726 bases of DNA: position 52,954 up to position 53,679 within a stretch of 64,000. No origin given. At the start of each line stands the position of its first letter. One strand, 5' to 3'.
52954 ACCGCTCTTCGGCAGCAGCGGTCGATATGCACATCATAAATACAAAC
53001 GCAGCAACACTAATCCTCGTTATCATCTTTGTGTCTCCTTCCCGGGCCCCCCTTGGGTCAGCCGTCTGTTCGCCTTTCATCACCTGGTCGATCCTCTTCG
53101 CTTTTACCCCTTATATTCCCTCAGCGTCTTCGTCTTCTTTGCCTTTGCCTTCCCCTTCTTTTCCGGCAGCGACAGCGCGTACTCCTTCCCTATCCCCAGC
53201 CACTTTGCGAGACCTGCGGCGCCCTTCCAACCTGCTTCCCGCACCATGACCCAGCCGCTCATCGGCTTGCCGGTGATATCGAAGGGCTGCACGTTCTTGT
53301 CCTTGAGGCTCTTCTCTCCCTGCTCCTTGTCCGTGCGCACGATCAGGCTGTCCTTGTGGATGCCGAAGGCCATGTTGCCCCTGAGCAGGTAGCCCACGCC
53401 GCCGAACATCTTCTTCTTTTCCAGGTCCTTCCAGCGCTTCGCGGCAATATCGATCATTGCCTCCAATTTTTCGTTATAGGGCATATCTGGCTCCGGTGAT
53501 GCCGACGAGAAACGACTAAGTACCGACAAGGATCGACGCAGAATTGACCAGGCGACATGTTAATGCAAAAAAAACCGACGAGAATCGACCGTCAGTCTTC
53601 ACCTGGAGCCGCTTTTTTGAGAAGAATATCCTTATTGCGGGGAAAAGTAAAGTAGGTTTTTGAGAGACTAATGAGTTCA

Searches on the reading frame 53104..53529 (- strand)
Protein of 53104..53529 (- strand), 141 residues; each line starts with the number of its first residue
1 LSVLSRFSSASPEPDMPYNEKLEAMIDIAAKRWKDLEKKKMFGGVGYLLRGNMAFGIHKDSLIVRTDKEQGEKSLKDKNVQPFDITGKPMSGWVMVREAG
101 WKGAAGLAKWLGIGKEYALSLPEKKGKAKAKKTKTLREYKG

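Call 8: search_protein_families(library=pfam, proteins=[window:53104-53529:-])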
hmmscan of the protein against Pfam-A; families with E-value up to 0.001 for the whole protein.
window:53104-53529:- (141 aa): 1 family
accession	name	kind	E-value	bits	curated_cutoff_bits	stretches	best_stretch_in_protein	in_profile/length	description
PF04993.18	TfoX_N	-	1.6e-12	47.8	30.1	1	32-111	5-84/91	TfoX N-terminal domain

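Call 38: search_protein_families(library=ncbifam, proteins=[window:53104-53529:-], max_evalue=0.1)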
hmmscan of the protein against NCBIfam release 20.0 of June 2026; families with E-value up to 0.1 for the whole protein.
window:53104-53529:- (141 aa): 0 families

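Call 56: find_encoding_contigs(protein=window:53104-53484:-, flank=3000, max_places=10)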
Protein window:53104-53484:- (126 aa): 1 contig read that carries it; 1 place shown.
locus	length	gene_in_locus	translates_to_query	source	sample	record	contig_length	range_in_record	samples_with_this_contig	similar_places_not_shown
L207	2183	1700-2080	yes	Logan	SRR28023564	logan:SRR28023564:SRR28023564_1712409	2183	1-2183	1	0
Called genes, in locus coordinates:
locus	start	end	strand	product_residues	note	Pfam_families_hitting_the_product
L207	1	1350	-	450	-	?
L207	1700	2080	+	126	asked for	PF04993:TfoX_N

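Call 58: find_homologous_proteins(query=window:53104-53484:-, max_evalue=1e-20)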
Query window:53104-53484:- (126 aa): 675 proteins with E <= 1e-20 among 899 candidates; the best 120 are listed.
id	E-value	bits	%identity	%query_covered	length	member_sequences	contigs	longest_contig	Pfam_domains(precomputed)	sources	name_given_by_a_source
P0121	1.4e-76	273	100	100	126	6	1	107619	PF04993.19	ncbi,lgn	ncbi:MAG: TfoX/Sxy family protein [Nitrospirota bacterium]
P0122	1.6e-68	246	89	100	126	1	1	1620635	PF04993.19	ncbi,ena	-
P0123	1.9e-68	246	89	100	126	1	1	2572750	PF04993.19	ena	-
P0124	3.2e-63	229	83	99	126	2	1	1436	PF04993.19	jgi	jgi:TfoX/Sxy family transcriptional regulator of competence genes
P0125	4.6e-61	222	80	99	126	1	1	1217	PF04993.19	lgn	-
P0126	7.2e-61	222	80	99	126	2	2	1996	PF04993.19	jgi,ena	-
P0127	1.3e-60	221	79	100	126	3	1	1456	PF04993.19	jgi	jgi:membrane-bound ClpP family serine protease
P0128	1.7e-60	221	82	99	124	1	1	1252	PF04993.19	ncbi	-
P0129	2.3e-60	220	81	99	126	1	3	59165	PF04993.19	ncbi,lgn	-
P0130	3.0e-60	220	81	98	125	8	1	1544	PF04993.19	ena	-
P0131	4.3e-60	219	80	99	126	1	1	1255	PF04993.19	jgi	jgi:TfoX/Sxy family transcriptional regulator of competence genes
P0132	5.3e-60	219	78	99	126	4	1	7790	PF04993.19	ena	-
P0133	8.1e-60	218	81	100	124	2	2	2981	PF04993.19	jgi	-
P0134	8.6e-60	218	81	100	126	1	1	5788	PF04993.19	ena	-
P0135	9.9e-60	218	80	100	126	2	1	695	PF04993.19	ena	-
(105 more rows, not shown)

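Call 59: find_encoding_contigs(protein=P0122, flank=10000, max_places=2)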
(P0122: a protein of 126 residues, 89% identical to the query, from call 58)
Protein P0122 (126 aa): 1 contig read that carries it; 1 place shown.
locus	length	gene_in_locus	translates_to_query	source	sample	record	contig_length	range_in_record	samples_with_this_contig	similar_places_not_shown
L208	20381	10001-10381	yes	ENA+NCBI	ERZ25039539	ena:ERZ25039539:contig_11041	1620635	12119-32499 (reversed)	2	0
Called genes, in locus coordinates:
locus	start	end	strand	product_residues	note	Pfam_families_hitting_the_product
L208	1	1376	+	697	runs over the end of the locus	PF01138:RNase_PH, PF03725:RNase_PH_C, PF03726:PNPase, PF01138:RNase_PH, PF00013:KH_1, PF00575:S1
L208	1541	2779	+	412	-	PF13450:NAD_binding_8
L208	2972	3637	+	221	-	PF00881:Nitroreductase, PF14512:TM1586_NiRdase (faint)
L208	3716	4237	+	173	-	-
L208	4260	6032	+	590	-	PF08448:PAS_4 (weak), PF13426:PAS_9 (weak), PF00512:HisKA (weak), PF02518:HATPase_c, PF00072:Response_reg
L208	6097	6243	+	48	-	-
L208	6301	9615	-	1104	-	PF05170:AsmA, PF13116:YhdP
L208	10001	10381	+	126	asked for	PF04993:TfoX_N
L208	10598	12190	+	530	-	-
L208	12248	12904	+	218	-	-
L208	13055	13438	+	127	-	-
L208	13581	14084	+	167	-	PF00903:Glyoxalase, PF18029:Glyoxalase_6 (weak), PF22677:Ble-like_N (weak)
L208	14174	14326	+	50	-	-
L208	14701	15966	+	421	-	-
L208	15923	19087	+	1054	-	PF01326:PPDK_N, PF00391:PEP-utilizers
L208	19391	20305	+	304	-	PF00044:Gp_dh_N, PF02800:Gp_dh_C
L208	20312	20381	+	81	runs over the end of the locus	-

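Call 60: find_encoding_contigs(protein=P0123, flank=10000, max_places=2)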
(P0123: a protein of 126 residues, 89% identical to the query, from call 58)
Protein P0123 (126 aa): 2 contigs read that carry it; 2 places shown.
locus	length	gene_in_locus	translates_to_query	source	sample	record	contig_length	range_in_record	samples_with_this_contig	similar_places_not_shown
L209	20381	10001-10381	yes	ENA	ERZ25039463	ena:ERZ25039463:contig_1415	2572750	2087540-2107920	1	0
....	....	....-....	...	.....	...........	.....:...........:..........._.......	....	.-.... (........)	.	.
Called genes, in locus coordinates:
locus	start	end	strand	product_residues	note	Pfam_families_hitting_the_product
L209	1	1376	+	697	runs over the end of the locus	PF01138:RNase_PH, PF03725:RNase_PH_C, PF03726:PNPase, PF01138:RNase_PH, PF00013:KH_1, PF00575:S1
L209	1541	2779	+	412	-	PF13450:NAD_binding_8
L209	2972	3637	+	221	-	PF00881:Nitroreductase, PF14512:TM1586_NiRdase (faint)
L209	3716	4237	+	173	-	-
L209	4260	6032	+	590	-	PF08448:PAS_4 (weak), PF13426:PAS_9 (weak), PF00512:HisKA (weak), PF02518:HATPase_c, PF00072:Response_reg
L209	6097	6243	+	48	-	-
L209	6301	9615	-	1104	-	PF05170:AsmA, PF13116:YhdP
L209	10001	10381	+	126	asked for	PF04993:TfoX_N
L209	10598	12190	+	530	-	-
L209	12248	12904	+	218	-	-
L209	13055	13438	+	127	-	-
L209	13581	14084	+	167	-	PF00903:Glyoxalase, PF18029:Glyoxalase_6 (weak), PF22677:Ble-like_N (weak)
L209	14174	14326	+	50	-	-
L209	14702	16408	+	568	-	-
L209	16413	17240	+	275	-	-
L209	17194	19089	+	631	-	PF01326:PPDK_N, PF00391:PEP-utilizers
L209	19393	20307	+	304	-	PF00044:Gp_dh_N, PF02800:Gp_dh_C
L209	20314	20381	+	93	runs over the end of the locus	-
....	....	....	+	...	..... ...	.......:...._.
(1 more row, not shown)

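Call 61: find_encoding_contigs(protein=P0129, flank=10000, max_places=2)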
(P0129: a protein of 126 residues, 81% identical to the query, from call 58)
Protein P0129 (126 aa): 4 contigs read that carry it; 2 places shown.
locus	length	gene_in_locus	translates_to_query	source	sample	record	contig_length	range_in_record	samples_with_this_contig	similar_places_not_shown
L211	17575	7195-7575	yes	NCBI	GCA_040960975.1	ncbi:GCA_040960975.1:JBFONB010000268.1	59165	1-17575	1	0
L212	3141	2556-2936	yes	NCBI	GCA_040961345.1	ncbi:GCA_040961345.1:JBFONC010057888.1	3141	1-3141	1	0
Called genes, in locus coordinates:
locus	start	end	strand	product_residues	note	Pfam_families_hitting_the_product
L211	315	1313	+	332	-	PF01116:F_bP_aldolase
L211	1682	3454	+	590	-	-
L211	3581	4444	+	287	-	PF00535:Glycos_transf_2, PF13641:Glyco_tranf_2_3 (weak)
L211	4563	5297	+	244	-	-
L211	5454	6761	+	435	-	PF06609:TRI12, PF07690:MFS_1, PF00083:Sugar_tr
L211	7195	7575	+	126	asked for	PF04993:TfoX_N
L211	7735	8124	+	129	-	PF05973:Gp49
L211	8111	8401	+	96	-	-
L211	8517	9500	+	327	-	PF03060:NMO (faint), PF01207:Dus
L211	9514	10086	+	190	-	PF03352:Adenine_glyco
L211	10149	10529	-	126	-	-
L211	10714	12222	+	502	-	PF02310:B12-binding, PF04055:Radical_SAM, PF13282:DUF4070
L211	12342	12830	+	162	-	PF02617:ClpS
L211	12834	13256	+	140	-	PF03692:CxxCxxCC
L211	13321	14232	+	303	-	PF00072:Response_reg, PF00990:GGDEF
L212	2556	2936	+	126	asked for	PF04993:TfoX_N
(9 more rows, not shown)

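Call 82: search_protein_families(library=pfam, proteins=[L208:10598-12190:+, L208:12248-12904:+, L208:14701-15966:+, window:53104-53484:-], max_evalue=1)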
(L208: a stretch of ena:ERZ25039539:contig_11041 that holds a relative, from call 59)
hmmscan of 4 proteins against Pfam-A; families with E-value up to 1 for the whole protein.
L208:10598-12190:+ (530 aa): 6 families
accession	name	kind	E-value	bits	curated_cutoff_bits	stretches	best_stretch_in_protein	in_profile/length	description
PF01833.30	TIG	-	6.8e-10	39.2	20.9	1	151-229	1-82/84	IPT/TIG domain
PF22659.2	YycE-like_C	-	4.7e-05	23.7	27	0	350-376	14-40/55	YycE-like C-terminal domain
PF01436.27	NHL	-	5.5e-05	23.4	20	0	440-453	1-14/28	NHL repeat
PF00058.23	Ldl_recept_b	-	0.00029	21.7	21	1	451-490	1-41/42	Low-density lipoprotein receptor repeat class B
PF12971.12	NAGLU_N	-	0.023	15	28.3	0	456-482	30-56/82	Alpha-N-acetylglucosaminidase (NAGLU) N-terminal domain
PF01731.26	Arylesterase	-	0.14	12.8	21.3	0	472-493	44-65/86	Arylesterase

L208:12248-12904:+ (218 aa): 0 families

L208:14701-15966:+ (421 aa): 0 families

window:53104-53484:- (126 aa): 1 family
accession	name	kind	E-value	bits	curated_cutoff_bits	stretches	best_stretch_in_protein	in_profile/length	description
PF04993.18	TfoX_N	-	1.2e-12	48.2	30.1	1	17-96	5-84/91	TfoX N-terminal domain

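Call 83: search_solved_structures(query=window:53104-53484:-, max_evalue=0.01)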
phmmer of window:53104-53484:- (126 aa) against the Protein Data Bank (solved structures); distinct sequences matched with E-value up to 0.01: 0.
